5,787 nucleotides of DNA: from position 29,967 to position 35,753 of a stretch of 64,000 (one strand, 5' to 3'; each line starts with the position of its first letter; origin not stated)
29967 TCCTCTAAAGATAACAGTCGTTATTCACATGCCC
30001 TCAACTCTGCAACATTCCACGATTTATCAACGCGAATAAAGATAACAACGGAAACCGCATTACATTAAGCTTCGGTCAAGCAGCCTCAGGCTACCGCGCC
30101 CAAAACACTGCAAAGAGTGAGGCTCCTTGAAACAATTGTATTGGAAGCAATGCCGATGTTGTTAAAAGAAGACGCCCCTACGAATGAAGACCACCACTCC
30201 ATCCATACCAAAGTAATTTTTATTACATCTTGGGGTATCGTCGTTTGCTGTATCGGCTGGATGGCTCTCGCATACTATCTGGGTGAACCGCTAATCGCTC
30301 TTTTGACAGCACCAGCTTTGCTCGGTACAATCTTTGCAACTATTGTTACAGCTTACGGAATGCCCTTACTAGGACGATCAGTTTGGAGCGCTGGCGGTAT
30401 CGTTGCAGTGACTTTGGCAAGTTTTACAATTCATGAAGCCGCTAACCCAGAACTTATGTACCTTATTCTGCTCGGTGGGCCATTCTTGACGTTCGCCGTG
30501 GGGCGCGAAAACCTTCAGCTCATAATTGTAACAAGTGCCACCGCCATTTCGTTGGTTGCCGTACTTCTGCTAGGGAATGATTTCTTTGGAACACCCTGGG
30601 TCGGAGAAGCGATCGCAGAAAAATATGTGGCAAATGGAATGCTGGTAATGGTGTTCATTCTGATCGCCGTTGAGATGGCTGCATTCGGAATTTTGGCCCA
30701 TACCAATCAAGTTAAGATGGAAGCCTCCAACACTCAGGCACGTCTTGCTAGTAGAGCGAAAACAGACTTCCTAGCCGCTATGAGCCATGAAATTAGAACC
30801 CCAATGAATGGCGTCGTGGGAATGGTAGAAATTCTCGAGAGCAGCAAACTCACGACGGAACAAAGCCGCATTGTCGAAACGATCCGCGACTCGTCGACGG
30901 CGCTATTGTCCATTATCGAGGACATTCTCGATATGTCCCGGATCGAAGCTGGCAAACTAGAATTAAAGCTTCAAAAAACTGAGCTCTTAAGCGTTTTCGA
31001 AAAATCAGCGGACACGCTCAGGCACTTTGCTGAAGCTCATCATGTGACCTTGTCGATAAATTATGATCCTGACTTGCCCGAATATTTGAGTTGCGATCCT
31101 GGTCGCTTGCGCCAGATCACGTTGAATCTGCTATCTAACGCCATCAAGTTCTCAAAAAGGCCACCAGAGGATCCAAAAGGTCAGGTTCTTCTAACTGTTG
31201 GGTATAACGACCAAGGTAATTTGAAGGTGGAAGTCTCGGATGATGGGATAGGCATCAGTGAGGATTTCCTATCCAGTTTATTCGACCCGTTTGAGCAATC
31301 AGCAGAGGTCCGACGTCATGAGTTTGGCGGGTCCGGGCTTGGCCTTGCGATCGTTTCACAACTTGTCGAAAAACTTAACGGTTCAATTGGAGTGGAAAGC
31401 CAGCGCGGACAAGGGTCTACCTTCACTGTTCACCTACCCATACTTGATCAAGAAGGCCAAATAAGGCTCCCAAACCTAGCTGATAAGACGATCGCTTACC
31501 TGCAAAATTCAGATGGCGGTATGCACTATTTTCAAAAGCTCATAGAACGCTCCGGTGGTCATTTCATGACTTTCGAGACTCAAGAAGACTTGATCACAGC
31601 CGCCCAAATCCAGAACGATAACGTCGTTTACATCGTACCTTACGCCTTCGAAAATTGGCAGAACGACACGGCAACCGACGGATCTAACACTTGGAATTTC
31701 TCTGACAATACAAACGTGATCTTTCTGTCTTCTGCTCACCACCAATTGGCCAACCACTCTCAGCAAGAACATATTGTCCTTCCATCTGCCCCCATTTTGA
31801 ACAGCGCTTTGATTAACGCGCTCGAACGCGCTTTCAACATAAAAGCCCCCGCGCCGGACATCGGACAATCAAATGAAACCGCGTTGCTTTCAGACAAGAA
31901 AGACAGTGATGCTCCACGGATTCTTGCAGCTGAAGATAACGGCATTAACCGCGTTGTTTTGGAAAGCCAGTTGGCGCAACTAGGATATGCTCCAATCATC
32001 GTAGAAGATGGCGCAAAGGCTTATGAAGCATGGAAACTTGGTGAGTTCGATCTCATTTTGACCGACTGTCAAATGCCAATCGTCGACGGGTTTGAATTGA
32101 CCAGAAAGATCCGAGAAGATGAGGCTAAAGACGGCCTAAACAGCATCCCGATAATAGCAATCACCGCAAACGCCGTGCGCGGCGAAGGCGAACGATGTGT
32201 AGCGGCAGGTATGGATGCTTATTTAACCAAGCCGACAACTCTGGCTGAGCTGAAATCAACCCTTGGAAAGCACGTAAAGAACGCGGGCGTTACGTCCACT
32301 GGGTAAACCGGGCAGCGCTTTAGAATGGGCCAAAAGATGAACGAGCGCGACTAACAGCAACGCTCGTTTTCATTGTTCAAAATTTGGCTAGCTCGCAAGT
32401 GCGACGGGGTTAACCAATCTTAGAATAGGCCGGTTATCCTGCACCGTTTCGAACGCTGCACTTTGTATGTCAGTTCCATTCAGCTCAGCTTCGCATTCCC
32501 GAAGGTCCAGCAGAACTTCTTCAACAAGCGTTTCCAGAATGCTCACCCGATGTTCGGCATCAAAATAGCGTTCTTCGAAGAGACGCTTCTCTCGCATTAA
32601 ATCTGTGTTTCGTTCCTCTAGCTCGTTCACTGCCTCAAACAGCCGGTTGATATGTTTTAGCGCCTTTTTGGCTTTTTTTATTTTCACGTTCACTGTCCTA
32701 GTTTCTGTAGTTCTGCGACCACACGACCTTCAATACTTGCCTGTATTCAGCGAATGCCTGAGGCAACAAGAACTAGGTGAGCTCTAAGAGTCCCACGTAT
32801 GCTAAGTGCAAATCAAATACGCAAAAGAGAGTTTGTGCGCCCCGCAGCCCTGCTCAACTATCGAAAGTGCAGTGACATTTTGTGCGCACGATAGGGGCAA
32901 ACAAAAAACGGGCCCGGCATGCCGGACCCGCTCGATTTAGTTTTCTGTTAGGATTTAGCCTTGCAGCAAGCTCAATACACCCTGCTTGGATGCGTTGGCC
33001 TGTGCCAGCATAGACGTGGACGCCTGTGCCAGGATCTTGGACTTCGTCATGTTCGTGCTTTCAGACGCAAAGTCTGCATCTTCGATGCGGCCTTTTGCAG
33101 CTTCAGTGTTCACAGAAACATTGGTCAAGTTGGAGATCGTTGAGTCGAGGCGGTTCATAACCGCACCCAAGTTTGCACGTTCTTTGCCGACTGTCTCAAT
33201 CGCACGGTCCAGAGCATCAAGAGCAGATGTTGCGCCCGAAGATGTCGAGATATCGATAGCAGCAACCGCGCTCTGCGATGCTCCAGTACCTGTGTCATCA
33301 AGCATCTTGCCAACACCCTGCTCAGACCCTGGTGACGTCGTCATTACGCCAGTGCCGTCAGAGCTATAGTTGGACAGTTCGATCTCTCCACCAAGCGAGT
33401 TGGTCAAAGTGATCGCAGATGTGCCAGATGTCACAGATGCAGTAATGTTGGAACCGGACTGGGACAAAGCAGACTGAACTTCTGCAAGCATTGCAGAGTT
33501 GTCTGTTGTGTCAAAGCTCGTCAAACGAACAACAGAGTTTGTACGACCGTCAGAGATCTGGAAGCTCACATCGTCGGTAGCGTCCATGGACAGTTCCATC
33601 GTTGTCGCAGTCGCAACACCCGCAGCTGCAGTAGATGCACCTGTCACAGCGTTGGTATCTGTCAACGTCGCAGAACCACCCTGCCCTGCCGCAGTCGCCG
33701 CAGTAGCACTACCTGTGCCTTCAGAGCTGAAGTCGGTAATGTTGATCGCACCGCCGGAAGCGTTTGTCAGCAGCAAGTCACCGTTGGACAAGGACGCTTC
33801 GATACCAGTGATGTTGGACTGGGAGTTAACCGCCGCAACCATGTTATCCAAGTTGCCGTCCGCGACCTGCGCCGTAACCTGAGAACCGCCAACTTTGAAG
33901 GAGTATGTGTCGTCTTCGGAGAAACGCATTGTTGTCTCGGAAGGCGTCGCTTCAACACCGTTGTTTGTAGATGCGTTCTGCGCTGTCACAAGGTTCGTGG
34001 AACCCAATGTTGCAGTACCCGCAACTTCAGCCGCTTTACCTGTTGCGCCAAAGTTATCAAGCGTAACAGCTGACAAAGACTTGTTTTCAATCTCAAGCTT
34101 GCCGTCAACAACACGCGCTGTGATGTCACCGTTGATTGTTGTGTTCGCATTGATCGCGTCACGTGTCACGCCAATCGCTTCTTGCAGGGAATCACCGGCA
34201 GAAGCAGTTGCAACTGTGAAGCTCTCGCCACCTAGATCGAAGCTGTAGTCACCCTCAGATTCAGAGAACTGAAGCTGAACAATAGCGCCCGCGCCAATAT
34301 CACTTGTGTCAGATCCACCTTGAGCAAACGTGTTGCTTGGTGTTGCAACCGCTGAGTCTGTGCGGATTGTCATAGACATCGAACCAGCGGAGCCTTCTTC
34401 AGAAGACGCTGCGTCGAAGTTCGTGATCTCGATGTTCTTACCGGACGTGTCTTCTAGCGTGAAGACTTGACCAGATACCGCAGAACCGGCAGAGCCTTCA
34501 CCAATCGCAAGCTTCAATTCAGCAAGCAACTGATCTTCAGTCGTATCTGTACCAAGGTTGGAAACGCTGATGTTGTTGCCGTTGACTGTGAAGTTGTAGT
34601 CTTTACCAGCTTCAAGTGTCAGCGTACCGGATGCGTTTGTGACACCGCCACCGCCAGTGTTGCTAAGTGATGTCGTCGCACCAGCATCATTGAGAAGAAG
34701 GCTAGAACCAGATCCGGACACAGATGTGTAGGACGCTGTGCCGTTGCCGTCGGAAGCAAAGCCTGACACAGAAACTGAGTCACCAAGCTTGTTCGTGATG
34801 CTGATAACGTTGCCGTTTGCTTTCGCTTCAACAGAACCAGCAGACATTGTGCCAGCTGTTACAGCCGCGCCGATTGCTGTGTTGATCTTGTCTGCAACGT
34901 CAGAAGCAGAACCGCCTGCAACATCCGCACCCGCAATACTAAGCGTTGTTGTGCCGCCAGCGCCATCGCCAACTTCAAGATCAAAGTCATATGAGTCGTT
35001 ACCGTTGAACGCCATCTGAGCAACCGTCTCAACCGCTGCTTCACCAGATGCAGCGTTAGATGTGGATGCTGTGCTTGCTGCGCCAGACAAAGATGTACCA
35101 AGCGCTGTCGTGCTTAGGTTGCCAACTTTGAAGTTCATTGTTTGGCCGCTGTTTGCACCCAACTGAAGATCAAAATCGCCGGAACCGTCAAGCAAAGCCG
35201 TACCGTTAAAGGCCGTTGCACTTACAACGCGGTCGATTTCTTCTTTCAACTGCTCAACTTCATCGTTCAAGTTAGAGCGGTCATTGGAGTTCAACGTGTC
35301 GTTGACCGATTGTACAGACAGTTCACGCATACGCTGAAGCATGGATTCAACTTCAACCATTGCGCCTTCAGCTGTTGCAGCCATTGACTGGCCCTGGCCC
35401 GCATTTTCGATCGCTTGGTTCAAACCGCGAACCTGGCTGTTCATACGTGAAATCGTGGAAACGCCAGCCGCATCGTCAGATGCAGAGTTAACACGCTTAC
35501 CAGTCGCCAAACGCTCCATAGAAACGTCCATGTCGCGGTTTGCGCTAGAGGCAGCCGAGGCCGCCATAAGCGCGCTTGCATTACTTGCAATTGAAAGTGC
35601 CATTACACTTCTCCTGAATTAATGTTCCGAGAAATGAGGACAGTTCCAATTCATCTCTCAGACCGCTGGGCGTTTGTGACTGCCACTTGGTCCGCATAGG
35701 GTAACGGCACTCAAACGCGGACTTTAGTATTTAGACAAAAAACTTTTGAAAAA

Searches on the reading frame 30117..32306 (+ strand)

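Call 40: search_protein_families(library=pfam, proteins=[window:30117-32306:+], max_evalue=0.001)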
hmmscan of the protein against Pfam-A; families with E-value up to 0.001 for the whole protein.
window:30117-32306:+ (729 aa): 3 families
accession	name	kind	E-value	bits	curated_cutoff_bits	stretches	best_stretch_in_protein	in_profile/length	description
PF02518.31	HATPase_c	-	2.4e-28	99.2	26.4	1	327-442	2-109/111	Histidine kinase-, DNA gyrase B-, and HSP90-like ATPase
PF00512.31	HisKA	-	2.7e-21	75.8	26.9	1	214-279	1-66/66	His Kinase A (phospho-acceptor) domain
PF00072.30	Response_reg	-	1.1e-20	74.3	30.2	1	602-715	1-109/111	Response regulator receiver domain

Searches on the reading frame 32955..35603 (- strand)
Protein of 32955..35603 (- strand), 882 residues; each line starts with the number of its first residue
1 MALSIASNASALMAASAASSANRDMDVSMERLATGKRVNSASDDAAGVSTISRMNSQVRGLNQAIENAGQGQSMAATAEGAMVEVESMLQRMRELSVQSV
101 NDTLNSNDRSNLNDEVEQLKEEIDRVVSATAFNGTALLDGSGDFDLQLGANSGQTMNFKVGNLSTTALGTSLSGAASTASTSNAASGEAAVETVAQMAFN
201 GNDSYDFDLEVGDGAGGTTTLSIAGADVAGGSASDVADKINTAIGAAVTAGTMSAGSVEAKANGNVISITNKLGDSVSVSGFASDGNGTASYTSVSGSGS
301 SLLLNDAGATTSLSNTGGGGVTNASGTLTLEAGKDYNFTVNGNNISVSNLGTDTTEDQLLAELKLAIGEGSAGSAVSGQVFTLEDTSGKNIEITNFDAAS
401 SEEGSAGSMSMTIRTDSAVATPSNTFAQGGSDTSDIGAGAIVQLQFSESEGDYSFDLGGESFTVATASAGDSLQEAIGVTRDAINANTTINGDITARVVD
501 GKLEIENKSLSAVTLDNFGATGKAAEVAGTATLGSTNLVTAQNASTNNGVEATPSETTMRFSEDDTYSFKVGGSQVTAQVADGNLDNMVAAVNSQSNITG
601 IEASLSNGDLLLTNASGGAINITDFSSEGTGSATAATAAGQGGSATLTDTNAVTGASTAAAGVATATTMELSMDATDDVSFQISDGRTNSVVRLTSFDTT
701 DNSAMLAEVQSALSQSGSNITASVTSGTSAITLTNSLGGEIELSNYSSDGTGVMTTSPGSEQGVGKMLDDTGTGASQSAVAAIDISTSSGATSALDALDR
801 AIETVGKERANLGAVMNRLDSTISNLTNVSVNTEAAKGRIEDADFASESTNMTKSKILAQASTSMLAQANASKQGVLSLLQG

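Call 40: search_protein_families(library=pfam, proteins=[window:32955-35603:-], max_evalue=0.001)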
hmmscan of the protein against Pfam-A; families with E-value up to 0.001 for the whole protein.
window:32955-35603:- (882 aa): 2 families
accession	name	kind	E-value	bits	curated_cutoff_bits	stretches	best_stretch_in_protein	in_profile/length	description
PF00669.25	Flagellin_N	-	1.8e-35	122.5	26.6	1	5-141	1-137/139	Bacterial flagellin N-terminal helical region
PF00700.27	Flagellin_C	-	3.1e-28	98.3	23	1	795-880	1-86/86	Bacterial flagellin C-terminal helical region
